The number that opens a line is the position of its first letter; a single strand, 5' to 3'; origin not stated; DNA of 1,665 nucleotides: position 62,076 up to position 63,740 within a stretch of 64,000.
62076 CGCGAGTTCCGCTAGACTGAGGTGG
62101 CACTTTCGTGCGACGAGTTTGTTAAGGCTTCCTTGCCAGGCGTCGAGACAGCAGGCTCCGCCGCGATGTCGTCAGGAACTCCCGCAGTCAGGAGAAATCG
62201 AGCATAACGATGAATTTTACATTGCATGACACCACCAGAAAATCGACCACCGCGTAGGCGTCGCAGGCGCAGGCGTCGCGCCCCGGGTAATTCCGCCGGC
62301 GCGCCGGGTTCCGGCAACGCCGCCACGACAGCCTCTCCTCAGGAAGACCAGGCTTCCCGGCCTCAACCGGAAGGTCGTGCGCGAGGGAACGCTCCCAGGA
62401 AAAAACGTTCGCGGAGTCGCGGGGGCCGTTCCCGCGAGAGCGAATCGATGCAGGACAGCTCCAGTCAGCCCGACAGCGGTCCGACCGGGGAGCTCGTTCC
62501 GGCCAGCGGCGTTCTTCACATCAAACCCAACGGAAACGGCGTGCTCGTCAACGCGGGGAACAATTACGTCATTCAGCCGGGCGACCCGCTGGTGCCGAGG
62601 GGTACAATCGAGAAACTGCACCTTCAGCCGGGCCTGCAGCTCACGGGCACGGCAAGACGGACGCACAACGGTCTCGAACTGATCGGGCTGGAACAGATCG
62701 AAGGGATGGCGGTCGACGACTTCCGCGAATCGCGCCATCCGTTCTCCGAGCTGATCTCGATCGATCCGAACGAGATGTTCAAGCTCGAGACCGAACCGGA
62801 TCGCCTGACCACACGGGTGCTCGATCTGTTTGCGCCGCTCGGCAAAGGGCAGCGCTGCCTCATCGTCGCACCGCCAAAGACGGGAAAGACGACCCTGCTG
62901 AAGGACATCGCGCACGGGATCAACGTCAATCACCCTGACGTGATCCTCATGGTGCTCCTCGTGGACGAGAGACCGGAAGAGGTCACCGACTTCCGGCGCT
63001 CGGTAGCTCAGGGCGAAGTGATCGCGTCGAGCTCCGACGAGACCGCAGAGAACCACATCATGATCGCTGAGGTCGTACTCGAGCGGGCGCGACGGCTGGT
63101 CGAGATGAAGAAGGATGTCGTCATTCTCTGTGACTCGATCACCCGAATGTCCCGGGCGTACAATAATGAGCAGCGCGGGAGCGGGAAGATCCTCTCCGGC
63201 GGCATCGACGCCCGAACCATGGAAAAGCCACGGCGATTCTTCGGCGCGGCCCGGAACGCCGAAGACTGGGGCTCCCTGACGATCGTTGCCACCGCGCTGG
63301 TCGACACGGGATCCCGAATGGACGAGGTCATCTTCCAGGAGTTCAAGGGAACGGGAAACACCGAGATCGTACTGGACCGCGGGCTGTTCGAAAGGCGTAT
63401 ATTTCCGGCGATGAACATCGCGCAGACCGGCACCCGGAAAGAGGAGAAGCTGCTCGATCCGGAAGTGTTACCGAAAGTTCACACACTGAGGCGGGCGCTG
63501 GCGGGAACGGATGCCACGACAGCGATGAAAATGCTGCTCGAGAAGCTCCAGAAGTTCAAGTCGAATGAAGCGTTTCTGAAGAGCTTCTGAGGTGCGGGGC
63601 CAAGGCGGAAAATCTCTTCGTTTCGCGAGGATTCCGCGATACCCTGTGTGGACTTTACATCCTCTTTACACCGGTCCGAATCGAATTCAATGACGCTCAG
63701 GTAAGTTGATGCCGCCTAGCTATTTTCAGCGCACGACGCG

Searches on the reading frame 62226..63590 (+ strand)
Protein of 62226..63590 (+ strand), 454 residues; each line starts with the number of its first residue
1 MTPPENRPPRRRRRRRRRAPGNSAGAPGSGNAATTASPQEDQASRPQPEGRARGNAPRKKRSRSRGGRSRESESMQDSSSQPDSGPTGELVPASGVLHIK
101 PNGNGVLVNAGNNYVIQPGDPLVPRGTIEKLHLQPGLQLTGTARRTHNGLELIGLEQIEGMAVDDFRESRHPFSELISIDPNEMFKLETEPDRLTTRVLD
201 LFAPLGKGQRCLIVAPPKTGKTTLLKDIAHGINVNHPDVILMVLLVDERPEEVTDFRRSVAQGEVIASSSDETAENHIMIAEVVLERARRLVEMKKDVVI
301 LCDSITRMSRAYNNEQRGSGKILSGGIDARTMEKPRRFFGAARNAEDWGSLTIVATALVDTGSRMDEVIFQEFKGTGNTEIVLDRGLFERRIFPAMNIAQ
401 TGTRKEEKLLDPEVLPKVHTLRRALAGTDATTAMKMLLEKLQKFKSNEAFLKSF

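Call 11: search_protein_families(library=pfam, proteins=[window:62226-63590:+], max_evalue=0.001)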
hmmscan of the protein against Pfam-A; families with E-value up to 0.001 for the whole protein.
window:62226-63590:+ (454 aa): 2 families
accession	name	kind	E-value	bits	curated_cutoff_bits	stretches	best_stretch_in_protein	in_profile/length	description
PF00006.31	ATP-synt_ab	-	2.8e-26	92.9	29.5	1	196-400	2-210/213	ATP synthase alpha/beta family, nucleotide-binding domain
PF07497.18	Rho_RNA_bind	-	6.4e-05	23.1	27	1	94-159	2-68/73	Rho termination factor, RNA-binding domain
